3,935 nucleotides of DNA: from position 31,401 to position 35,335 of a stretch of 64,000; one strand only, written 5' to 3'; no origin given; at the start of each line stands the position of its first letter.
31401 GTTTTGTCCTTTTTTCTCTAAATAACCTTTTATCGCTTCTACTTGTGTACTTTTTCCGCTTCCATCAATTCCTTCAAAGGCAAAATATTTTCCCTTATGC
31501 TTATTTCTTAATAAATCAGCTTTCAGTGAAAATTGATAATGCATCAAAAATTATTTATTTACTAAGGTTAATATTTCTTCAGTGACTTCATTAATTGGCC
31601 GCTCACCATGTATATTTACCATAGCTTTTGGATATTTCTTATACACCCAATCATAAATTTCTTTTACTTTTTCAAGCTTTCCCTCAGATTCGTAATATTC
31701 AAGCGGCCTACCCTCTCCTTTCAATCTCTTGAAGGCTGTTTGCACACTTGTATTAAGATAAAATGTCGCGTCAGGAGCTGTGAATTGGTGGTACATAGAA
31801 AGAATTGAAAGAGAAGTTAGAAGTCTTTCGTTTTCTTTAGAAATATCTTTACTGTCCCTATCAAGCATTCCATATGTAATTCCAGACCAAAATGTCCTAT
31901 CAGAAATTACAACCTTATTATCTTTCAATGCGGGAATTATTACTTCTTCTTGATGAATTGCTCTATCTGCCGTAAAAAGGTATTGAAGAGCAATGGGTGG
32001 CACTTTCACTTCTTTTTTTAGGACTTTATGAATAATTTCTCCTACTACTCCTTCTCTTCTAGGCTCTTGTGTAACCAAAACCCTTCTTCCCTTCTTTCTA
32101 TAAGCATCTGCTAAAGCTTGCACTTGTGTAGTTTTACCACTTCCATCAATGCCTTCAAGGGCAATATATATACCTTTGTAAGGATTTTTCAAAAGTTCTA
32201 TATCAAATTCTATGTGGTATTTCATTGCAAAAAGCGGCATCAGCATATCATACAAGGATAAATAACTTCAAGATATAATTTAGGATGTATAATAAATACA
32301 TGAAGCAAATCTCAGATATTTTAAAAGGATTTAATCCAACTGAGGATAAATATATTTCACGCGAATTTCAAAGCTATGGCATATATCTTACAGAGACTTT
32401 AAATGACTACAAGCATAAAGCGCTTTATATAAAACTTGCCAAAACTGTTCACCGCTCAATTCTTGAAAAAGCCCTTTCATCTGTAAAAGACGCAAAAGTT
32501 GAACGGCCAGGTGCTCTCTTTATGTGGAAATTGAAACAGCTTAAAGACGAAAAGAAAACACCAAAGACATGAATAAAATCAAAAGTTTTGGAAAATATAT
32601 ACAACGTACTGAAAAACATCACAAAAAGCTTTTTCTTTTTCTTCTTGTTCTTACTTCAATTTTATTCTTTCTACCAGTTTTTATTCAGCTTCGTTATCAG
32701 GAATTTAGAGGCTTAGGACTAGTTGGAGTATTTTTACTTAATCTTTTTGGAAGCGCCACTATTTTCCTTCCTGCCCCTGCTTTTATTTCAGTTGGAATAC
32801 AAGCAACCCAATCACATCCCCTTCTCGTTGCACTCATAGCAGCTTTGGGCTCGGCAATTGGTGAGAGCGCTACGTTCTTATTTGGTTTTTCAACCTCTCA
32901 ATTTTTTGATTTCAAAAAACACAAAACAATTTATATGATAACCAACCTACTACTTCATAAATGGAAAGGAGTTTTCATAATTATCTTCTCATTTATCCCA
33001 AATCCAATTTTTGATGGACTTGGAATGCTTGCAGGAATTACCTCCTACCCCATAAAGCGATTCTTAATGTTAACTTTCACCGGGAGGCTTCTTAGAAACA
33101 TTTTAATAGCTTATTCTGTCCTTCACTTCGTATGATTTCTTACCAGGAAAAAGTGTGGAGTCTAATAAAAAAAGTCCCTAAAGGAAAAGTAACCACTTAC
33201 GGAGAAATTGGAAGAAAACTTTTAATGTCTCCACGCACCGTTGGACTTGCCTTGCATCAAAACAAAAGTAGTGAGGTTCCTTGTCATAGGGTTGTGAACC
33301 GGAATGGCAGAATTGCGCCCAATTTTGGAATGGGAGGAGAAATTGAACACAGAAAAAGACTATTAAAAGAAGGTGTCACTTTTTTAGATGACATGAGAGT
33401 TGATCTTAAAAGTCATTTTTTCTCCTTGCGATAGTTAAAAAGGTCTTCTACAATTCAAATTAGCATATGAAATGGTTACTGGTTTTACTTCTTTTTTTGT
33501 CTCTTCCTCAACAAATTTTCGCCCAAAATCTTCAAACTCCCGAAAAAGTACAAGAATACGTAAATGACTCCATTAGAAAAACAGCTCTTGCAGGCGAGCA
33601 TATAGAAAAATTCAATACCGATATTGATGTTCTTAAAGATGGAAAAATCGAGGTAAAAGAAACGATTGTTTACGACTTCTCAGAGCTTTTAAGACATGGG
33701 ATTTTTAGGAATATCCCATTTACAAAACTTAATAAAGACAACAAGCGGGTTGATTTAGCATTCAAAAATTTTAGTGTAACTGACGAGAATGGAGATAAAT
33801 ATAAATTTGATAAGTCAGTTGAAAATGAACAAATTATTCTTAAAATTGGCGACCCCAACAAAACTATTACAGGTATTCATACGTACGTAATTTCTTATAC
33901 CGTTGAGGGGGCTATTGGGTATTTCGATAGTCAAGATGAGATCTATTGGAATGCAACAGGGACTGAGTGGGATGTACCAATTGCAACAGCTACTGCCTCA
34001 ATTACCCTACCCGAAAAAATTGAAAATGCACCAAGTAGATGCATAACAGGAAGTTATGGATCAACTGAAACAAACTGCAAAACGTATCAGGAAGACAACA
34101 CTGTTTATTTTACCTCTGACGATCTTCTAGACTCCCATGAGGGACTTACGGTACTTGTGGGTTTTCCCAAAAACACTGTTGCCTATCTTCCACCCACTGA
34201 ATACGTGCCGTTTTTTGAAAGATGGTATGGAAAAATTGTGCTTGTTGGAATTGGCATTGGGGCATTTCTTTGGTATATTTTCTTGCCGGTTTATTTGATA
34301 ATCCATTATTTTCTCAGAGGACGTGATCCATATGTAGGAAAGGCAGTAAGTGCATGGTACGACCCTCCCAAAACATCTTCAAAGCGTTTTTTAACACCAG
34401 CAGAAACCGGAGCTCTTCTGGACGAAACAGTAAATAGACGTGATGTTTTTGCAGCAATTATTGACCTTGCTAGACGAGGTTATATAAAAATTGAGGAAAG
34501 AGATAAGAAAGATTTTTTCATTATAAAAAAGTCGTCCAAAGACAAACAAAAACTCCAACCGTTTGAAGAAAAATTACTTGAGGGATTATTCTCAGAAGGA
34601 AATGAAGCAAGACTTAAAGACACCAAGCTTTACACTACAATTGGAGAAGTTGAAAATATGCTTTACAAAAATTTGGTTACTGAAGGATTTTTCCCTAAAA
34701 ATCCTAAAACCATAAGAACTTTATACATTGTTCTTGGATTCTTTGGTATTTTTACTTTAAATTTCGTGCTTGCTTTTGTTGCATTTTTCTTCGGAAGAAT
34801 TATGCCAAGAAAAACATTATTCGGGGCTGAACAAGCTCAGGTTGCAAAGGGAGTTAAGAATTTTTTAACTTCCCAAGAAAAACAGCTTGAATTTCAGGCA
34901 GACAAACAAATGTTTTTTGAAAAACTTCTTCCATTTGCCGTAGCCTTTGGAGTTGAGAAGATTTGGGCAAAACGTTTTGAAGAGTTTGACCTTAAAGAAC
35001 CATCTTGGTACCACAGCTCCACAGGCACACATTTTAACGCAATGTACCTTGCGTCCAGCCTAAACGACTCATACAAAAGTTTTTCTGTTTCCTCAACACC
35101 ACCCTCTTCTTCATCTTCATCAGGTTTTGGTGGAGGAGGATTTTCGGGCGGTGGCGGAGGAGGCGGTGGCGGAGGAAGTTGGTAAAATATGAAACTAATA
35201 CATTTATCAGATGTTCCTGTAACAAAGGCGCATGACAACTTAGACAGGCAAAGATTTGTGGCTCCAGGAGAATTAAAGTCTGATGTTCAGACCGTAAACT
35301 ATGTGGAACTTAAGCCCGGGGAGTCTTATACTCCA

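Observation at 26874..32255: Thymidylate and dNTP-metabolism supercluster with two thymidylate kinase paralogs and an NDK carrying a 90-aa insertion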

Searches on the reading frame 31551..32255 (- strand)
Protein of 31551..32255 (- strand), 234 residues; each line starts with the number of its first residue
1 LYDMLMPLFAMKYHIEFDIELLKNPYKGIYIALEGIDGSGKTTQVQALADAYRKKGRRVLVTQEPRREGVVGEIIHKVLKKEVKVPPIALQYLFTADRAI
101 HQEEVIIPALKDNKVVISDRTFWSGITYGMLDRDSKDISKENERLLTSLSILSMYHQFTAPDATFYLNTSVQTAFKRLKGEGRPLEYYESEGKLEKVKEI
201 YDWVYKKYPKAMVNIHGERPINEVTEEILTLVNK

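Call 3: search_protein_families(library=pfam, proteins=[window:31551-32255:-], max_evalue=0.01)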
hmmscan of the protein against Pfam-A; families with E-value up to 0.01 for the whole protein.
window:31551-32255:- (234 aa): 6 families
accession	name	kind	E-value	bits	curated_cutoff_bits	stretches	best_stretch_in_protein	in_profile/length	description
PF02223.23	Thymidylate_kin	-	3.5e-39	134.9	27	1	33-228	1-185/185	Thymidylate kinase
PF01712.25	dNK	-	7e-11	42.7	27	1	31-232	1-198/203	Deoxynucleoside kinase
PF00448.28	SRP54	-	0.00038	20.6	22.7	1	30-62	3-36/196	SRP54-type protein, GTPase domain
PF13521.12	AAA_28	-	0.00059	20.5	27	1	31-132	2-93/164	AAA domain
PF13604.12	AAA_30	-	0.00095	19.4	27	1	31-61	21-51/191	AAA domain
PF13671.12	AAA_33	-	0.0039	17.9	27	1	32-178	3-115/143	AAA domain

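Call 4: search_protein_families(library=ncbifam, proteins=[window:31551-32255:-], max_evalue=0.01)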
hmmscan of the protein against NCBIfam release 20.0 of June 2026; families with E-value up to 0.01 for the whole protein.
window:31551-32255:- (234 aa): 7 families
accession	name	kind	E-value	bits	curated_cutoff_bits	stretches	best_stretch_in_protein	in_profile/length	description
TIGR00041.1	DTMP_kinase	equivalog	1.7e-39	135.6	83.25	1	27-228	3-196/196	dTMP kinase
NF005923.0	PRK07933.1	equivalog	7.3e-15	54.9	193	1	31-202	3-180/213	dTMP kinase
NF010335.0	PRK13764.1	equivalog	0.00018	20.2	340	1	20-67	257-302/613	ATPase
TIGR00064.1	ftsY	equivalog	0.00027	20.3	260.7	1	20-62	71-113/279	signal recognition particle-docking protein FtsY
NF010554.0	PRK13948.1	equivalog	0.00094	18.8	217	1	167-229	109-170/192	shikimate kinase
TIGR00959.1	ffh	equivalog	0.00094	18.1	473.2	1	24-86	95-157/428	signal recognition particle protein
NF053733.1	HJMigATPsPINA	equivalog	0.006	15.2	800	1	19-69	237-285/502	holliday junction branch migration ATPase PINA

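Call 16: search_solved_structures(query=window:31551-32255:-, max_evalue=0.001, show_alignments=3)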
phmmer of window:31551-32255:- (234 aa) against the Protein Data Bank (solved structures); distinct sequences matched with E-value up to 0.001: 42.
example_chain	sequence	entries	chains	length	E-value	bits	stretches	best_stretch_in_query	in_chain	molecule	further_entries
3hjn_A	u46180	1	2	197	1e-21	80.8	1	30-230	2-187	Thymidylate kinase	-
5x7j_A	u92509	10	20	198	3.1e-17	66.2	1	28-130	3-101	Thymidylate kinase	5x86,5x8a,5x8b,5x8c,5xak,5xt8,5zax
5x8v_B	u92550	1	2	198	3.1e-17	66.2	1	28-130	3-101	Thymidylate kinase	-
9wd2_A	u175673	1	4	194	3.4e-17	66.1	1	29-131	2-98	Thymidylate kinase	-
5x8k_A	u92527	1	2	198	3.5e-17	66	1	28-130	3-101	Thymidylate kinase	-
5x98_B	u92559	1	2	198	3.6e-17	66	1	28-129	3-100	Thymidylate kinase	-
5xal_A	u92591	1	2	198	7.8e-17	64.9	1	28-128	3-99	Thymidylate kinase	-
5x99_A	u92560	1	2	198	1.5e-16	63.9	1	28-130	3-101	Thymidylate kinase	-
5x8j_A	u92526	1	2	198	2.1e-16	63.5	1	28-130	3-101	Thymidylate kinase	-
5x8d_B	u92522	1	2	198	7.5e-16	61.7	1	28-129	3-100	Thymidylate kinase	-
2pbr_A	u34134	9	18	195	1.8e-15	60.4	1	30-229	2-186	Thymidylate kinase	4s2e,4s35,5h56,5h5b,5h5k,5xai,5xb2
5xbh_A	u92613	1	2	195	3.5e-15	59.5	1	30-229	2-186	Thymidylate kinase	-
5xb5_A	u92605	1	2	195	1.1e-14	57.8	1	30-229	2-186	Thymidylate kinase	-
2ccg_A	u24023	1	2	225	2.2e-14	56.9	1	24-229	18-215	THYMIDYLATE KINASE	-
4dwj_A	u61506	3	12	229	4.5e-14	55.9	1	28-229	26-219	Thymidylate kinase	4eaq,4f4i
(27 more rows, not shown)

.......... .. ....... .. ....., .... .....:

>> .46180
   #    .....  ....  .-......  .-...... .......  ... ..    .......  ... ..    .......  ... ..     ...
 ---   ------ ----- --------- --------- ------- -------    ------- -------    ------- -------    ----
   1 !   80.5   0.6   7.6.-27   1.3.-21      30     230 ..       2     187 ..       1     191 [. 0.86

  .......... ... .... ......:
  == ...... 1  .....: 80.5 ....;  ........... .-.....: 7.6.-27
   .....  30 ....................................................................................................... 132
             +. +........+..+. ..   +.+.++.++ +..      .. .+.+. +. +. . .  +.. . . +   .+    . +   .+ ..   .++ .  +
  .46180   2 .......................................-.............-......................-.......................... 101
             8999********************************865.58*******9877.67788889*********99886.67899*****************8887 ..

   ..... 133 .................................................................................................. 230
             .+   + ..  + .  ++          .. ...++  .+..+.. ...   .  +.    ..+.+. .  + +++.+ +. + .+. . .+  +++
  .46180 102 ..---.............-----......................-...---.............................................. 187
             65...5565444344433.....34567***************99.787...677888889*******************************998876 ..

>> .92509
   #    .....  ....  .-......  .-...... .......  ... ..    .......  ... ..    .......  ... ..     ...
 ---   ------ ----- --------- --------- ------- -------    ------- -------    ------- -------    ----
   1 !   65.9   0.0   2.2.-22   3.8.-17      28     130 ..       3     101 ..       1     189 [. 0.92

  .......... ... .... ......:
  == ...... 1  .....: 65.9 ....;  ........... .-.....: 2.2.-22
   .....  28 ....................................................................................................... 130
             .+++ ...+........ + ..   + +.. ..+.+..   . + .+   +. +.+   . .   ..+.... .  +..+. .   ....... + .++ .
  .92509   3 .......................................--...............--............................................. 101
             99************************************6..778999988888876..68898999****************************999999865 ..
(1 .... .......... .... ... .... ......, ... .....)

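Call 18: find_related_loci(query=window:31551-32255:-, collection=genome_contigs, flank=10000)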
Query window:31551-32255:- (234 aa) in genome_contigs; peptide patterns used: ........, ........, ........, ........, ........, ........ (x = any residue, [..] = any of these).
142 stretches matched a pattern; 15 encode a relative of the query (tblastn E <= 1e-3); 15 distinct loci.
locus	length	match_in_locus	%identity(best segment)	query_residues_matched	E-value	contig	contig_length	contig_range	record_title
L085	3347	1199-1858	53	11-229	2e-77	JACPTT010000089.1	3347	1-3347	MAG: Candidatus Levyibacteriota bacterium isolate NC_groundwater_739_Ag_S-0.65um_41_9 S37_SO-6_scaffold_790436, whole ge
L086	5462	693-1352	53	11-229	4e-77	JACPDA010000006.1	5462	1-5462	MAG: Candidatus Daviesbacteria bacterium isolate NC_groundwater_297_Ag_B-0.1um_41_14 S7_GD2017_3_B1_scaffold_9022, whole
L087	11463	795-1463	51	8-229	3e-74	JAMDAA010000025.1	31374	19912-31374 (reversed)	MAG: Patescibacteria group bacterium isolate FK_Sedi_B_Bin.274 NODE_4332_length_31374_cov_15.3739, whole genome shotgun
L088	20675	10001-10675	50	11-234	4e-73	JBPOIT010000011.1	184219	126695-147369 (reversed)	MAG: Candidatus Levyibacteriota bacterium isolate MAG_784 c_000000578635, whole genome shotgun sequence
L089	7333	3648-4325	49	11-234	2e-72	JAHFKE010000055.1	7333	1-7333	MAG: Candidatus Levyibacteriota bacterium isolate nzgw402 NODE_8771_length_7334_cov_3.762096, whole genome shotgun seque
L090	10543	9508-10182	50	11-234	4e-72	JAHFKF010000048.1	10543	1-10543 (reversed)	MAG: Candidatus Levyibacteriota bacterium isolate nzgw403 NODE_4595_length_10544_cov_3.281109, whole genome shotgun sequ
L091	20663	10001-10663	50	11-229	4e-72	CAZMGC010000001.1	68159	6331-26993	MAG TPA_asm: uncultured Gammaproteobacteria bacterium isolate SRP278252_co2_146 genome assembly, contig: NODE_630_length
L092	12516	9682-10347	50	11-230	3e-71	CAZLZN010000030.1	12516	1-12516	MAG TPA_asm: uncultured Gammaproteobacteria bacterium isolate SRP278252_co2_871 genome assembly, contig: NODE_10573_leng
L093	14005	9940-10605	51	11-229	1e-69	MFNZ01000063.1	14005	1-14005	MAG: Candidatus Levybacteria bacterium RIFCSPHIGHO2_02_FULL_37_13 rifcsphigho2_02_scaffold_9336, whole genome shotgun se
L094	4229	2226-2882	50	11-229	2e-67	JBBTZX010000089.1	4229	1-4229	MAG: Patescibacteria group bacterium isolate H14-bin027_1 H14_bin027_1_000000000089, whole genome shotgun sequence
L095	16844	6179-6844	50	11-232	1e-66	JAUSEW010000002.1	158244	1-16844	MAG: Candidatus Levyibacteriota bacterium isolate E14_maxbin.252 E14_k141_1398624, whole genome shotgun sequence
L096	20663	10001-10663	50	10-233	9e-61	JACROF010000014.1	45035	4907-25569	MAG: Candidatus Levyibacteriota bacterium isolate NC_groundwater_1954_Pr3_S-0.2um_39_3 scaffold_341150, whole genome sho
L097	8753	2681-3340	43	11-233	2e-60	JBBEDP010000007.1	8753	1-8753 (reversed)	MAG: Patescibacteria group bacterium isolate LejiaF_33_12 Lejia_F_10751_length_8753_cov_8, whole genome shotgun sequence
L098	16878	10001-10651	48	11-230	2e-60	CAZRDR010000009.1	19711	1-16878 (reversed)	MAG TPA_asm: uncultured Gammaproteobacteria bacterium isolate SRP135725_co2_727 genome assembly, contig: k141_3840701, w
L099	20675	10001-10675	52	10-228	1e-75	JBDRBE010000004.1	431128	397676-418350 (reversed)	MAG: Candidatus Levyibacteriota bacterium isolate MEGAHIT-group-1.104 k141_1245768, whole genome shotgun sequence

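Call 22: search_protein_families(library=phrogs, proteins=[window:31551-32255:-], max_evalue=0.001)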
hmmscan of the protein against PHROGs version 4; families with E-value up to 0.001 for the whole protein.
window:31551-32255:- (234 aa): 3 families
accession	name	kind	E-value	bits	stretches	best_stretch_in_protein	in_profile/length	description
phrog_761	-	other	6.4e-38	132.3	1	22-233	13-212/362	thymidylate kinase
phrog_16057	-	other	8.2e-20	72.2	1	27-232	4-206/363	thymidylate kinase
phrog_2107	-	other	2.5e-05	25.1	1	29-157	4-127/201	thymidylate kinase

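Call 78: search_protein_families(library=padloc, proteins=[window:31551-32255:-], max_evalue=0.001)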
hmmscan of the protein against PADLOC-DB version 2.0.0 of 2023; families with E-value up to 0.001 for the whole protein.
window:31551-32255:- (234 aa): 2 families
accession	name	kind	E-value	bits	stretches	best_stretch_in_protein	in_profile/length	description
PDLC04690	PDC-M51B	-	1.7e-08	32.5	1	29-183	3-135/191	-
PDLC02911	VakA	-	2.3e-07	29.6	1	31-216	5-146/163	-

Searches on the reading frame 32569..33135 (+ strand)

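Call 73: search_protein_families(library=pfam, proteins=[window:32569-33135:+], max_evalue=0.001)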
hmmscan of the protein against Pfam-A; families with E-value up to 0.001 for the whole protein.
window:32569-33135:+ (188 aa): 1 family
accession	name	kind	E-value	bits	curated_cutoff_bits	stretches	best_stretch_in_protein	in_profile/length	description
PF09335.16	VTT_dom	-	3.9e-10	40.7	33.9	1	72-183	7-120/123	VTT domain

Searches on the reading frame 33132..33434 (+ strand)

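Call 73: search_protein_families(library=pfam, proteins=[window:33132-33434:+], max_evalue=0.001)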
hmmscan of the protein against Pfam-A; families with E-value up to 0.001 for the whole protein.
window:33132-33434:+ (100 aa): 1 family
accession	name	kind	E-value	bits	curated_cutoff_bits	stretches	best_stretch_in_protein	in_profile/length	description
PF01035.26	DNA_binding_1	-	2.2e-21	75.9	27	1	4-81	2-80/81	6-O-methylguanine DNA methyltransferase, DNA binding domain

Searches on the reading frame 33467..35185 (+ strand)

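Call 73: search_protein_families(library=pfam, proteins=[window:33467-35185:+], max_evalue=0.001)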
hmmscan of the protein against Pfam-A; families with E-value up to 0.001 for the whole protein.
window:33467-35185:+ (572 aa): 2 families
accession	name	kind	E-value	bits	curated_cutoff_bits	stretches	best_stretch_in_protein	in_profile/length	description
PF09972.14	DUF2207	-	2.8e-32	112.7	24.4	1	46-233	2-172/172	Predicted membrane protein (DUF2207) N-terminal domain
PF20990.2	DUF2207_C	-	7.7e-30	104.8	33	2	309-433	12-151/247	Predicted membrane protein (DUF2207) C-terminal domain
